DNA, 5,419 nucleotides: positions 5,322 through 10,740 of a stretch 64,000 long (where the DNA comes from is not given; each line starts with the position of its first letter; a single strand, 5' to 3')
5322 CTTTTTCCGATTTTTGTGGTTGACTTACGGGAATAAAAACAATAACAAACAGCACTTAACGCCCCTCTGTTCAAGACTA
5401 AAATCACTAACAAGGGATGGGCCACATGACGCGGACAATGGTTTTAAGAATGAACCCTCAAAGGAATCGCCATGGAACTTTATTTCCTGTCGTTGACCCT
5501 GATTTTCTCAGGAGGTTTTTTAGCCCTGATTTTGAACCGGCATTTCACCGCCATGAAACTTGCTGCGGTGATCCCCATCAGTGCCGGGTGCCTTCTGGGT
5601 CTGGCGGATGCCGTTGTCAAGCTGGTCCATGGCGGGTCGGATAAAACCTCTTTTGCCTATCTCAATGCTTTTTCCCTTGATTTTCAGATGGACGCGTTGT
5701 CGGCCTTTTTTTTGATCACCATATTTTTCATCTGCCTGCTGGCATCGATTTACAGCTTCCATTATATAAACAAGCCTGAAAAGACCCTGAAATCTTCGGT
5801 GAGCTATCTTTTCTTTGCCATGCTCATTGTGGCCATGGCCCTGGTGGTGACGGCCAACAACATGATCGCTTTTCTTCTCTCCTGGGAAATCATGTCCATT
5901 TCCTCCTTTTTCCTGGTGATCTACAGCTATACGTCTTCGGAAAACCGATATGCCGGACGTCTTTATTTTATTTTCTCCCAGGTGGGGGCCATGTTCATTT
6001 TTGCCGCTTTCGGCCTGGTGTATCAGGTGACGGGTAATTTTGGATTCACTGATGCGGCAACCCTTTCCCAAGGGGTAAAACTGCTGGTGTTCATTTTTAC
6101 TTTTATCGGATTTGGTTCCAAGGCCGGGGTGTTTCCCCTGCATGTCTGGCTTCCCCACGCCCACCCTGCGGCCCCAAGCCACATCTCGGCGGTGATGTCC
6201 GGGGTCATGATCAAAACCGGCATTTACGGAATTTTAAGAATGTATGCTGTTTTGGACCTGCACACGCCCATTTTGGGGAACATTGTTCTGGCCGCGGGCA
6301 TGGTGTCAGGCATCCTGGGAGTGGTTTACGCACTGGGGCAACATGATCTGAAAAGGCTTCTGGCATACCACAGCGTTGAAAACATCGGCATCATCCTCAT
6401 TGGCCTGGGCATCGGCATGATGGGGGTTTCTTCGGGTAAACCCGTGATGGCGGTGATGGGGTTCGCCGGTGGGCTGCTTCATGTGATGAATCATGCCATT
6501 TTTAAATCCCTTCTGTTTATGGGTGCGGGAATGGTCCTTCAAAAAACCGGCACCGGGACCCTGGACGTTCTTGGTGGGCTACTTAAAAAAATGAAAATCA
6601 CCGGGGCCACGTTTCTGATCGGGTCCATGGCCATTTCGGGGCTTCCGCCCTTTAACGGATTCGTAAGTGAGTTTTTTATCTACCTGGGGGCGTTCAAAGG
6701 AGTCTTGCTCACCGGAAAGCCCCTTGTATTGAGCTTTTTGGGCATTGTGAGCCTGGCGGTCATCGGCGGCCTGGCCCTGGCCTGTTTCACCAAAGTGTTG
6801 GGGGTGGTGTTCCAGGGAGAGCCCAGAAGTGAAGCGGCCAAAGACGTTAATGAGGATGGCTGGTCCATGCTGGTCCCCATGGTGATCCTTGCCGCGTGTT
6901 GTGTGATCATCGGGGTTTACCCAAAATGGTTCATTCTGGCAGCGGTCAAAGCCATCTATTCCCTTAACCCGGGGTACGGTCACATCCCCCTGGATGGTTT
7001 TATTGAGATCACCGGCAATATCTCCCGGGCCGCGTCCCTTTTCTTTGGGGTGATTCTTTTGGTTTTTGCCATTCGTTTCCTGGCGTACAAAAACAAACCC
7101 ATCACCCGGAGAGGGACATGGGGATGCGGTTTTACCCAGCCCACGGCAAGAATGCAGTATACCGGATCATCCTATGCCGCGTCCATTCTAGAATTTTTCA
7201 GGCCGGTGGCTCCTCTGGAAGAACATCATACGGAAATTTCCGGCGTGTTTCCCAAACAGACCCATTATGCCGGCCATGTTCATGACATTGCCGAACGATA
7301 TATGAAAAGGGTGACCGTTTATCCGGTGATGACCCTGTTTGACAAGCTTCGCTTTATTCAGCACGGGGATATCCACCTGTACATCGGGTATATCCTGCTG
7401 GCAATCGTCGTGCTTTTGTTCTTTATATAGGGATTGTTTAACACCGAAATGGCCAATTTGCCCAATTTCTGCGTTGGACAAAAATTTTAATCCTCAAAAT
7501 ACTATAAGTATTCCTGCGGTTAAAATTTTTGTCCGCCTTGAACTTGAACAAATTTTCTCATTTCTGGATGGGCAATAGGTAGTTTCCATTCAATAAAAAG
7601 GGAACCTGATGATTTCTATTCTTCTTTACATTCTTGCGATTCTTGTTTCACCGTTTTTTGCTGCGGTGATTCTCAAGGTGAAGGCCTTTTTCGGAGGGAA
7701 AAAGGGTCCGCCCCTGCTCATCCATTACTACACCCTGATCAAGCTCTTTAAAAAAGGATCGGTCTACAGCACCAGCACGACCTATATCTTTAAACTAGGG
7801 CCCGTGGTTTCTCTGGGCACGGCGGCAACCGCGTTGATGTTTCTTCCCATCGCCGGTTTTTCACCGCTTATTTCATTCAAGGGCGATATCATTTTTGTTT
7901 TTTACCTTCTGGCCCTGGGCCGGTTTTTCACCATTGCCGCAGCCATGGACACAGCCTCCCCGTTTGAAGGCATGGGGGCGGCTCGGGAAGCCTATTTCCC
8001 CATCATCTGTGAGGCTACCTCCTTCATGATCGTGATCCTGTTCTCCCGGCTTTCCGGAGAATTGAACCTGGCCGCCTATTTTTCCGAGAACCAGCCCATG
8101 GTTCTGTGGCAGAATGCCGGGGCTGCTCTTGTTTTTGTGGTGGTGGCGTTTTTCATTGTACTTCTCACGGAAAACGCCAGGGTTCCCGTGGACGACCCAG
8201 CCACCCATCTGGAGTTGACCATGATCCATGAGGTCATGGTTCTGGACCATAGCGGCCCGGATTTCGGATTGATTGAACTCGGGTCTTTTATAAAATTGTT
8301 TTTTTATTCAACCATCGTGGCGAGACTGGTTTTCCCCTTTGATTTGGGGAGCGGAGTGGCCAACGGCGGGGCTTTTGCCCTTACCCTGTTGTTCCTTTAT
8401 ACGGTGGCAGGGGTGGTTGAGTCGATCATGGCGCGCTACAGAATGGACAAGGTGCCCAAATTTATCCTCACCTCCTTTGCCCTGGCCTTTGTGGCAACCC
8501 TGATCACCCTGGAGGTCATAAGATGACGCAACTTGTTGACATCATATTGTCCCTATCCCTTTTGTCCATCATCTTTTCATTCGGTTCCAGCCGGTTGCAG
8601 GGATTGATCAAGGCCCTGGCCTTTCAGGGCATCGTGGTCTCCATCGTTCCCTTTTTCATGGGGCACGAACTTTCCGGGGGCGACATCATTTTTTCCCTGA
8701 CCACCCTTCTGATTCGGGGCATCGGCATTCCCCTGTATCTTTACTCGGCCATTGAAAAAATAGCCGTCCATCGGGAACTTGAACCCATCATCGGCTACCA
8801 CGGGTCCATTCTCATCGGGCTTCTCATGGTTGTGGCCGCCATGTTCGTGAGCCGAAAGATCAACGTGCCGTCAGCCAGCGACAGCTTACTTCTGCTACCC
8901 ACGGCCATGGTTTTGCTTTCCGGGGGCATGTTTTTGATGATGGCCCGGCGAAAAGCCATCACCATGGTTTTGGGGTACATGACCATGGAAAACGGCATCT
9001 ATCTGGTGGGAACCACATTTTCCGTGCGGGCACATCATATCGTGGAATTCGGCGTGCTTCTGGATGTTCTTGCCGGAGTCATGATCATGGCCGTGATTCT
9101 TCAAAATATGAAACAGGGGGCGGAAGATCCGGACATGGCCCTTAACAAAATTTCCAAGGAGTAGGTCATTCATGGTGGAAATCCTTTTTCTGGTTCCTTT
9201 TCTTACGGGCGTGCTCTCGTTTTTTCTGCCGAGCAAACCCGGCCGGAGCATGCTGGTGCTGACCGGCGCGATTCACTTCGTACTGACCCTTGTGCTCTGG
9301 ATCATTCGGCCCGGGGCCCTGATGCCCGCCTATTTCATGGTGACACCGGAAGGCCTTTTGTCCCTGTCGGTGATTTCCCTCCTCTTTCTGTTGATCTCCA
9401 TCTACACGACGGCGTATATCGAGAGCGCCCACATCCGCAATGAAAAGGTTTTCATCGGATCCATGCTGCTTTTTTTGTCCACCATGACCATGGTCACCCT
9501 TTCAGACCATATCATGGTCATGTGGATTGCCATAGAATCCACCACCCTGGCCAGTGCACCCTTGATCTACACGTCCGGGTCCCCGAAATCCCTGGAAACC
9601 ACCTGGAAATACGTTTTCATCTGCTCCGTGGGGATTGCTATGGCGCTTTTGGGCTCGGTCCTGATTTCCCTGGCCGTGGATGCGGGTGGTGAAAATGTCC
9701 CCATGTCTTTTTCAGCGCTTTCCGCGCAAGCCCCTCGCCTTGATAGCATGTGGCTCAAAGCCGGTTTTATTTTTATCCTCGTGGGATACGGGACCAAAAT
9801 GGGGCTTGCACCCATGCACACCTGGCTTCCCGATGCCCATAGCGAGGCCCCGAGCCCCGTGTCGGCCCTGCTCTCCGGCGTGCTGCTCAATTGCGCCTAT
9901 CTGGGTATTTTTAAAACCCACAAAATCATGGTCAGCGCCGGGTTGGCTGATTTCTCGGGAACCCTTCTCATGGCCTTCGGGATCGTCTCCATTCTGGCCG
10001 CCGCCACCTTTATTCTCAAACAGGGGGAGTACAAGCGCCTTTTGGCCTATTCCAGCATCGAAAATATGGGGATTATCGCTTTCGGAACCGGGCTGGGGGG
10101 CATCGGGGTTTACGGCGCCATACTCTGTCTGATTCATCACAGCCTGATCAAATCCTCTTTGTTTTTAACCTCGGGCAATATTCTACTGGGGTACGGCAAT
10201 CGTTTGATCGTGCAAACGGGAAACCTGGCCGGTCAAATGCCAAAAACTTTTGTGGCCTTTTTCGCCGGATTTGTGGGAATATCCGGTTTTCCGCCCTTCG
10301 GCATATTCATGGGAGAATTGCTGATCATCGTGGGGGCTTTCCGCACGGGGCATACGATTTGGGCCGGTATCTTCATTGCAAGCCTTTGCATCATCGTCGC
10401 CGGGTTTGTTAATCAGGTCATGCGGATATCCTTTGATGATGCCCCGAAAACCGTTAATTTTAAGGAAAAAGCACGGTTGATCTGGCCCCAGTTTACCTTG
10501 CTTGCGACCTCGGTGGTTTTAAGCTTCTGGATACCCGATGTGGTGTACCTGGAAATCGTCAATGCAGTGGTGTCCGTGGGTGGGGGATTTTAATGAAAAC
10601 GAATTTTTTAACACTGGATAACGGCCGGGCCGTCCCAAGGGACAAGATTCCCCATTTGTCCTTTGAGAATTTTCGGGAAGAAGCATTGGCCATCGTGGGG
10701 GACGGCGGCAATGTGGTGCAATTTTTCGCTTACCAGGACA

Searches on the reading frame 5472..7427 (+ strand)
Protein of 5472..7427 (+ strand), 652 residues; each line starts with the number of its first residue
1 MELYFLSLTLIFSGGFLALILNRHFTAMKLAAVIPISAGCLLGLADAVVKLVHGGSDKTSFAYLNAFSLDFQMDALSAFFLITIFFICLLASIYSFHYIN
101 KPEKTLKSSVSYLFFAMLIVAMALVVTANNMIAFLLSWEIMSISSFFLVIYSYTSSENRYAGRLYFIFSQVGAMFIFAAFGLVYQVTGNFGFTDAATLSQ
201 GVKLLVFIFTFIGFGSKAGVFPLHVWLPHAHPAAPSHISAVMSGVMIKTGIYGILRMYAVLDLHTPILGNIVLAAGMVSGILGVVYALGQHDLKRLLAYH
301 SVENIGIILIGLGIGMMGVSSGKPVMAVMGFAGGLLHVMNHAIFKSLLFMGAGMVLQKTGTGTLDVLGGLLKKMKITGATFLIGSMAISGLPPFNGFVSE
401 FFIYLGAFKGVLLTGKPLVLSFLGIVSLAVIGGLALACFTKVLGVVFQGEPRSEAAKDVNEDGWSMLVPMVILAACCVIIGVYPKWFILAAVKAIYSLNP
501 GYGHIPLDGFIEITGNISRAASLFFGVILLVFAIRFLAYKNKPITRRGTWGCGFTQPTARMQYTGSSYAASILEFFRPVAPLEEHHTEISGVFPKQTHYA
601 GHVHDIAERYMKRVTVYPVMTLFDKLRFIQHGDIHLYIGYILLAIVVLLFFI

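Call 3: search_protein_families(library=pfam, proteins=[window:5472-7427:+], max_evalue=0.01)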
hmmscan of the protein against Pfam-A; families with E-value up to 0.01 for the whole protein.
window:5472-7427:+ (652 aa): 2 families
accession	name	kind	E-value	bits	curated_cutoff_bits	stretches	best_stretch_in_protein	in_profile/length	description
PF00361.26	Proton_antipo_M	-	6.2e-52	177.1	21.5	1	128-410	1-278/294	NADH:quinone oxidoreductase/Mrp antiporter, TM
PF00662.26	Proton_antipo_N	-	2.4e-05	24.6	24.5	1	67-101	9-43/51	NADH-Ubiquinone oxidoreductase (complex I), chain 5 N-terminus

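Call 4: search_protein_families(library=ncbifam, proteins=[window:5472-7427:+], max_evalue=0.01)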
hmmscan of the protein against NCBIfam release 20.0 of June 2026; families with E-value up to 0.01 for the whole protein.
window:5472-7427:+ (652 aa): 73 families (the best 25 are shown)
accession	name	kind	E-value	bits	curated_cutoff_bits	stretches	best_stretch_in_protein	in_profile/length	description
NF005086.0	PRK06521.1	equivalog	1.3e-169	565.8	667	1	3-651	7-666/669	hydrogenase 4 subunit B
NF006418.0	PRK08667.1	equivalog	8.3e-134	447.5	794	1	3-650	5-638/644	hydrogenase membrane subunit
NF005958.0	PRK08042.1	equivalog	8.8e-85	285.7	727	1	16-591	19-575/608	formate hydrogenlyase subunit 3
NF006240.0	PRK08376.1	subfamily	1.4e-76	258.5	662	1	71-488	86-496/521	putative monovalent cation/H+ antiporter subunit D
NF006419.0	PRK08668.1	equivalog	1.4e-74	251.9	617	1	7-546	8-527/613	NADH dehydrogenase subunit M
NF009310.0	PRK12668.1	equivalog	1.4e-65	222.2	564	1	9-488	11-438/584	Na(+)/H(+) antiporter subunit D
NF005097.0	PRK06525.1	equivalog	1.9e-64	218.2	430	1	3-479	4-470/480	hydrogenase 4 subunit D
NF009288.0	PRK12648.1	equivalog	2e-64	218.2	1104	1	7-494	6-481/954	monovalent cation/H+ antiporter subunit A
NF005044.0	PRK06458.1-4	equivalog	1.1e-59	202.7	610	1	64-483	63-478/531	hydrogenase 4 subunit F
TIGR01972.1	NDH_I_M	subfamily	2.3e-59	201.4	263.8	1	56-495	57-479/486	NADH-quinone oxidoreductase subunit M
TIGR00940.1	2a6301s01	subfamily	2.4e-57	194.8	920.45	1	42-493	40-498/793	monovalent cation:proton antiporter subunit A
NF009285.0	PRK12645.1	equivalog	3.6e-56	190.9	1028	1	17-495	17-508/804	Na+/H+ antiporter subunit A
NF009286.0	PRK12646.1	equivalog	5.5e-54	183.9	1063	1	64-495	65-508/800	DUF4040 family protein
NF005141.0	PRK06590.1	equivalog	4.2e-52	177.9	556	1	53-649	55-606/615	NADH-quinone oxidoreductase subunit L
NF009287.0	PRK12647.1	equivalog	4.6e-51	174.2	937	1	5-493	4-476/773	putative monovalent cation/H+ antiporter subunit A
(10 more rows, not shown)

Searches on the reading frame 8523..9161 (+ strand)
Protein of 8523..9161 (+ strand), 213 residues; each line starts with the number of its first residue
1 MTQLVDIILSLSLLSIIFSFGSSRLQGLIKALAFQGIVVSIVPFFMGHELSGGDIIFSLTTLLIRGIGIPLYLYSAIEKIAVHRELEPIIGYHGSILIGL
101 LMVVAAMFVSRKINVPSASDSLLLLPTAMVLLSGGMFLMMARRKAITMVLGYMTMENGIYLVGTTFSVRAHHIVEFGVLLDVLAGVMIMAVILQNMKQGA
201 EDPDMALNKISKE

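Call 3: search_protein_families(library=pfam, proteins=[window:8523-9161:+], max_evalue=0.01)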
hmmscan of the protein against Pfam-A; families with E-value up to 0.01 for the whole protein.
window:8523-9161:+ (213 aa): 1 family
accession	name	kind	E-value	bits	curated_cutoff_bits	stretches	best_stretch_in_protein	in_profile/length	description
PF00420.29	Oxidored_q2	-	0.00055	20.1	26.1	1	126-190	4-69/95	NADH-ubiquinone/plastoquinone oxidoreductase chain 4L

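Call 4: search_protein_families(library=ncbifam, proteins=[window:8523-9161:+], max_evalue=0.01)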
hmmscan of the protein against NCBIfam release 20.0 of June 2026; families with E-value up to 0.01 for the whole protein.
window:8523-9161:+ (213 aa): 1 family
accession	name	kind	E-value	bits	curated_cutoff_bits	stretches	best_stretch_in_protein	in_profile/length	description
NF008556.0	PRK11492.1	equivalog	2.8e-22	79.7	136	1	2-196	4-199/216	hydrogenase 4 membrane subunit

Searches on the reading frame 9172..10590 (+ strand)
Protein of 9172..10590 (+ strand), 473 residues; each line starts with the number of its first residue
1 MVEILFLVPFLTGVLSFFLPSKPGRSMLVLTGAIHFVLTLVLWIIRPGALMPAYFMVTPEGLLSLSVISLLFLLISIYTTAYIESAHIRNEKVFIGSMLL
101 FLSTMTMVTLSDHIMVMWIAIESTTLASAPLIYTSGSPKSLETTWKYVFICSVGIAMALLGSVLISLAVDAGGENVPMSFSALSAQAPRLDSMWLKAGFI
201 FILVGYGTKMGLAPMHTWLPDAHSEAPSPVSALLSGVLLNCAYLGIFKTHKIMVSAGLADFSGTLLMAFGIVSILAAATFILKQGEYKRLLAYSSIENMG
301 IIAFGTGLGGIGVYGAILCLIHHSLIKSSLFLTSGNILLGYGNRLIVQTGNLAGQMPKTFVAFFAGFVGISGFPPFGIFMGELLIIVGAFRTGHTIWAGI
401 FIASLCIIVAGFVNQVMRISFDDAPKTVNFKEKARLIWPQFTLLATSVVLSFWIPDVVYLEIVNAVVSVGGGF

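Call 3: search_protein_families(library=pfam, proteins=[window:9172-10590:+], max_evalue=0.01)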
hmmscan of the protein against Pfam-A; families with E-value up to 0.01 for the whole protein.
window:9172-10590:+ (473 aa): 1 family
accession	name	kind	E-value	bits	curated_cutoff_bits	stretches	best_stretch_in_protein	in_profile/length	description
PF00361.26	Proton_antipo_M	-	7.7e-49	166.9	21.5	1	111-403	1-290/294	NADH:quinone oxidoreductase/Mrp antiporter, TM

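Call 4: search_protein_families(library=ncbifam, proteins=[window:9172-10590:+], max_evalue=0.01)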
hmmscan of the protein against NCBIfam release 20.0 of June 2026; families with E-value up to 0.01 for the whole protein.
window:9172-10590:+ (473 aa): 73 families (the best 25 are shown)
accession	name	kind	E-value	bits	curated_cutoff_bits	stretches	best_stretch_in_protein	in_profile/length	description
NF005044.0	PRK06458.1-4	equivalog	1.8e-95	320.8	610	1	3-461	8-486/531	hydrogenase 4 subunit F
NF005041.0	PRK06458.1-1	equivalog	1.5e-83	281.6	951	1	4-460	9-485/526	hydrogenase 4 subunit F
NF005045.0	PRK06458.1-5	equivalog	1.2e-80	271.9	543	1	38-459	43-472/484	hydrogenase 4 subunit F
NF005043.0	PRK06458.1-3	equivalog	1.7e-74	251.5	533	1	4-459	11-472/483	hydrogenase 4 subunit F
NF005042.0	PRK06458.1-2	equivalog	3.8e-67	227.3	437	1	4-437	7-416/439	hydrogenase 4 subunit F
NF006427.0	PRK08676.1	equivalog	8.7e-63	212.9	511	1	29-467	31-480/486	hydrogenase membrane subunit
NF005086.0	PRK06521.1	equivalog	2.5e-55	188.2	667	1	65-394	86-419/669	hydrogenase 4 subunit B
NF006418.0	PRK08667.1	equivalog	1.5e-44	152.6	794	1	65-392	83-411/644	hydrogenase membrane subunit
TIGR01972.1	NDH_I_M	subfamily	1.1e-42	146.4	263.8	1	63-454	79-464/486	NADH-quinone oxidoreductase subunit M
NF009212.0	PRK12561.1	subfamily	4.4e-36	124.7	645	1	73-408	93-422/531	NAD(P)H-quinone oxidoreductase subunit 4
NF006241.0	PRK08377.1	equivalog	2.1e-35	122.7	645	1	56-458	75-466/494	NADH dehydrogenase subunit N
NF005097.0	PRK06525.1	equivalog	3.4e-35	121.7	430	1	61-414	78-430/480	hydrogenase 4 subunit D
NF006240.0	PRK08376.1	subfamily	4.2e-34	118.3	662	1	63-464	94-501/521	putative monovalent cation/H+ antiporter subunit D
TIGR01770.1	NDH_I_N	subfamily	5.5e-34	118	332.6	1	25-452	35-463/472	NADH-quinone oxidoreductase subunit NuoN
NF006419.0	PRK08668.1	equivalog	7.7e-34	117.4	617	1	3-446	5-458/613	NADH dehydrogenase subunit M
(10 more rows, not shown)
